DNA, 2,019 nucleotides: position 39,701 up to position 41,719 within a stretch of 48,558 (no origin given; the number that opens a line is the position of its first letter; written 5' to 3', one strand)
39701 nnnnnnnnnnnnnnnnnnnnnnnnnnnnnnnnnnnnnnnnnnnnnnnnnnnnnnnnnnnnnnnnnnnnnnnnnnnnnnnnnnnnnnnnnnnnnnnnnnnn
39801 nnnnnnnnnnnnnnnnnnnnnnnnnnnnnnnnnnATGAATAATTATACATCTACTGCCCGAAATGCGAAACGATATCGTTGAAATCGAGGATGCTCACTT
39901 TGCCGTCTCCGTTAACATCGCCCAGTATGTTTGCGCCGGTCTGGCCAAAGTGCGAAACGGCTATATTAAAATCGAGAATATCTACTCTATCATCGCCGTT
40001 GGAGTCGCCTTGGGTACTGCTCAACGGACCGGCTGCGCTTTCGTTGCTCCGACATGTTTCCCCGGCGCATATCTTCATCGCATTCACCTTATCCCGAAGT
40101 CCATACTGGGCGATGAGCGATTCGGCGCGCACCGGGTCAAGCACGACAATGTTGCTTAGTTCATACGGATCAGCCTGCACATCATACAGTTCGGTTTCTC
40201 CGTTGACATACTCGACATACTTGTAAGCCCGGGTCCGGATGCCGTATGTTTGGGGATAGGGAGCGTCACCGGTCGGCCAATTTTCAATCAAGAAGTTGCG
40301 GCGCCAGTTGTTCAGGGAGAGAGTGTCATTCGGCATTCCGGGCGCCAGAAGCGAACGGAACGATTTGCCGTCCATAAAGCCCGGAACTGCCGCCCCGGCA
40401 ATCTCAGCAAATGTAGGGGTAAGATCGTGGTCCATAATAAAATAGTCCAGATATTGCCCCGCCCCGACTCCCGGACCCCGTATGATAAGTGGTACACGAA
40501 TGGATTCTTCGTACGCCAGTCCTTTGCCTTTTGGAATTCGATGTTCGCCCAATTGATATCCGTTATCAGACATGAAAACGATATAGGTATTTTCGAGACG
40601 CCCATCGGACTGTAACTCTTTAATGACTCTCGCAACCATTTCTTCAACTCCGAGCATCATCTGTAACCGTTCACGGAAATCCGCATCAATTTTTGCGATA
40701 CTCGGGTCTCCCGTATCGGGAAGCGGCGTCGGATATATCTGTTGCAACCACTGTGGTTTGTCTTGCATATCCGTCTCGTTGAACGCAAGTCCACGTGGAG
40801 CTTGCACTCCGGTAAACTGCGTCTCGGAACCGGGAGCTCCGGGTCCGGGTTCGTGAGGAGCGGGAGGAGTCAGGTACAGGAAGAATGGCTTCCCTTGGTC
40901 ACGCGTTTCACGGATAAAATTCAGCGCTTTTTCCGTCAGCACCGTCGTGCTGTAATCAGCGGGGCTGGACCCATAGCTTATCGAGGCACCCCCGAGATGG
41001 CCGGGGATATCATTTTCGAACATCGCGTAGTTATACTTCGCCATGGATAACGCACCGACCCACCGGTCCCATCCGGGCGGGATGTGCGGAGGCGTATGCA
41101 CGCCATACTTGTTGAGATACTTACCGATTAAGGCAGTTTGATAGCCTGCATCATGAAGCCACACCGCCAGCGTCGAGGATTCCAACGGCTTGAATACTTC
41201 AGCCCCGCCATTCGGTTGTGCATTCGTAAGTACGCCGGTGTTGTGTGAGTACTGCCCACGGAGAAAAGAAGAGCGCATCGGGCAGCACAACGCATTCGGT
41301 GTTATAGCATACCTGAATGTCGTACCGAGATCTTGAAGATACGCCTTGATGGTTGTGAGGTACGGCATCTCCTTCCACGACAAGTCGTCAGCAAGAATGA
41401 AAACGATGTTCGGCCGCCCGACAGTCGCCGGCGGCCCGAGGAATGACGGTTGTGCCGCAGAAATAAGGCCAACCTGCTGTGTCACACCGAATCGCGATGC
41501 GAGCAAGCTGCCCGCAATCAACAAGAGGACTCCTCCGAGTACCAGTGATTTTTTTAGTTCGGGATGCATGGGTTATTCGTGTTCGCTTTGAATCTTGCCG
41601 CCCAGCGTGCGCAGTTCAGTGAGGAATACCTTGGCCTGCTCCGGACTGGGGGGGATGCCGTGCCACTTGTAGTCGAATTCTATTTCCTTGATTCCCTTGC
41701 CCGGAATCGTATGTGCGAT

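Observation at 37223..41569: Cohesin, dockerin and dockerin-sulfatase cassette between the two halves of a split transketolase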

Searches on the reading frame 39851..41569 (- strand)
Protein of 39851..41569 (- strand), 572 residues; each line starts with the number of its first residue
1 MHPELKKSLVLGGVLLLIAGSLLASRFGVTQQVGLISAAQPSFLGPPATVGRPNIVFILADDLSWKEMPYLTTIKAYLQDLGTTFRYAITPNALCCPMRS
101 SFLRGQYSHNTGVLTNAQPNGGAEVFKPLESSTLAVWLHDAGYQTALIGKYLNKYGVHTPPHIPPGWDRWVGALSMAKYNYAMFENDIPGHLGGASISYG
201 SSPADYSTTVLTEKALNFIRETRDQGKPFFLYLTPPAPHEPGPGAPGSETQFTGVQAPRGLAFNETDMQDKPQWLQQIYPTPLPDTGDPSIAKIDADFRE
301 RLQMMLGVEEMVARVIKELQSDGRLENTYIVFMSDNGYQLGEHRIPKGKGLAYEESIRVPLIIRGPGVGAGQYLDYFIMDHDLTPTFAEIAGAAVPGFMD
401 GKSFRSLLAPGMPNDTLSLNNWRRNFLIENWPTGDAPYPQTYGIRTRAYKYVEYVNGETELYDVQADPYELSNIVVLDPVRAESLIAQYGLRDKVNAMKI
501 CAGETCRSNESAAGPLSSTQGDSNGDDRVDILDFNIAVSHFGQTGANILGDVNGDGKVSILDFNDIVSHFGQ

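Call 3: search_protein_families(library=pfam, proteins=[window:39851-41569:-], max_evalue=0.1)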
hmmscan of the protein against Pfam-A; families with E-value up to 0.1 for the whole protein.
window:39851-41569:- (572 aa): 4 families
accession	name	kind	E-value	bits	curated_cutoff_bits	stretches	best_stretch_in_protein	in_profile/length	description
PF00884.28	Sulfatase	-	4e-48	164.7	25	1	53-392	1-300/301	Sulfatase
PF16347.10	SGSH_C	-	9.3e-21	75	29.3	1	341-475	1-132/154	N-sulphoglucosamine sulphohydrolase, C-terminal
PF00404.24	Dockerin_1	-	7e-05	23.4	22.9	1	521-564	2-50/57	Dockerin type I domain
PF02995.22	DUF229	-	0.009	15.2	25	1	302-344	307-349/496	Protein of unknown function (DUF229)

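Call 4: search_protein_families(library=ncbifam, proteins=[window:39851-41569:-], max_evalue=0.1)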
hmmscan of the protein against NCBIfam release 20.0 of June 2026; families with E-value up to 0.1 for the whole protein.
window:39851-41569:- (572 aa): 5 families
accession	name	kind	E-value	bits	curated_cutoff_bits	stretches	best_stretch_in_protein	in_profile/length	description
NF010322.0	PRK13759.1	equivalog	1.3e-34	119.5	481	2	206-475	180-437/486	arylsulfatase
NF045661.1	HdlasePehA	equivalog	1.2e-28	100.1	900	2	195-484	169-473/506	phosphoric/sulfuric ester hydrolase PehA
TIGR03417.1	chol_sulfatase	equivalog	2.8e-25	89.1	433.45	2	288-475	242-420/500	choline-sulfatase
NF052527.1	Mn_arylsulf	exception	1.5e-17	63.7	850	1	308-477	274-434/479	manganese-dependent arylsulfatase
NF038282.1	LapC_YejM_PbgA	exception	6.9e-05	21.3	825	1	299-385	412-494/584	LPS biosynthesis-modulating metalloenzyme YejM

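Call 38: search_solved_structures(query=window:39851-41569:-, max_evalue=1e-10, show_alignments=1)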
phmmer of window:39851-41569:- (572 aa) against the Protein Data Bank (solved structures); distinct sequences matched with E-value up to 1e-10: 57.
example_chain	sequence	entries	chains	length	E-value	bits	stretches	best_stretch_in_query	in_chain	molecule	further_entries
5g2v_A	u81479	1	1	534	2e-39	139.4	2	297-475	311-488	N-ACETYLGLUCOSAMINE-6-SULFATASE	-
7snj_A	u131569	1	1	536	1e-31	113.9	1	300-454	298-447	Arylsulfatase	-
6hr5_A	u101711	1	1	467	5.6e-31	111.5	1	51-476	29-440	Alpha-L-rhamnosidase/sulfatase (GH78)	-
9s8y_A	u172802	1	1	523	6.7e-31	111.2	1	298-480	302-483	Sulfatase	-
7sno_A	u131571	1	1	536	9.4e-31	110.7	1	300-454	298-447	Arylsulfatase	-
7ebp_A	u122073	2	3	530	1.9e-29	106.4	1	298-480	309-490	Sulfatase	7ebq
7lha_A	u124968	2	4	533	4.6e-29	105.1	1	286-454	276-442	Exo-L-galactose-6-sulfatase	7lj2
7p24_AAA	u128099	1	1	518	1.2e-27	100.4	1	298-475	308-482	Mucin-desulfating sulfatase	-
9s03_A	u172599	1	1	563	9.6e-27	97.5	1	300-475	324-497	Putative sulfatase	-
6bia_A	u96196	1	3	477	2e-26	96.4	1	48-243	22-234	Sulfatase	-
6b0k_A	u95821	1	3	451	1.3e-24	90.4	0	52-243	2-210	Iota-carrageenan sulfatase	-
6b0j_A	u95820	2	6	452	1.3e-24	90.4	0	52-243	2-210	Iota-carrageenan sulfatase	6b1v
7stt_A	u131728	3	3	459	3.9e-24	88.9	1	304-482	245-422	N-acetylgalactosamine-6-sulfatase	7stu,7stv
2w8s_A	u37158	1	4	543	1.2e-23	87.3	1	194-489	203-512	PHOSPHONATE MONOESTER HYDROLASE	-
6ust_A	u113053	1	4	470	1.5e-23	87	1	52-482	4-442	N-acetylgalactosamine 6-sulfate sulfatase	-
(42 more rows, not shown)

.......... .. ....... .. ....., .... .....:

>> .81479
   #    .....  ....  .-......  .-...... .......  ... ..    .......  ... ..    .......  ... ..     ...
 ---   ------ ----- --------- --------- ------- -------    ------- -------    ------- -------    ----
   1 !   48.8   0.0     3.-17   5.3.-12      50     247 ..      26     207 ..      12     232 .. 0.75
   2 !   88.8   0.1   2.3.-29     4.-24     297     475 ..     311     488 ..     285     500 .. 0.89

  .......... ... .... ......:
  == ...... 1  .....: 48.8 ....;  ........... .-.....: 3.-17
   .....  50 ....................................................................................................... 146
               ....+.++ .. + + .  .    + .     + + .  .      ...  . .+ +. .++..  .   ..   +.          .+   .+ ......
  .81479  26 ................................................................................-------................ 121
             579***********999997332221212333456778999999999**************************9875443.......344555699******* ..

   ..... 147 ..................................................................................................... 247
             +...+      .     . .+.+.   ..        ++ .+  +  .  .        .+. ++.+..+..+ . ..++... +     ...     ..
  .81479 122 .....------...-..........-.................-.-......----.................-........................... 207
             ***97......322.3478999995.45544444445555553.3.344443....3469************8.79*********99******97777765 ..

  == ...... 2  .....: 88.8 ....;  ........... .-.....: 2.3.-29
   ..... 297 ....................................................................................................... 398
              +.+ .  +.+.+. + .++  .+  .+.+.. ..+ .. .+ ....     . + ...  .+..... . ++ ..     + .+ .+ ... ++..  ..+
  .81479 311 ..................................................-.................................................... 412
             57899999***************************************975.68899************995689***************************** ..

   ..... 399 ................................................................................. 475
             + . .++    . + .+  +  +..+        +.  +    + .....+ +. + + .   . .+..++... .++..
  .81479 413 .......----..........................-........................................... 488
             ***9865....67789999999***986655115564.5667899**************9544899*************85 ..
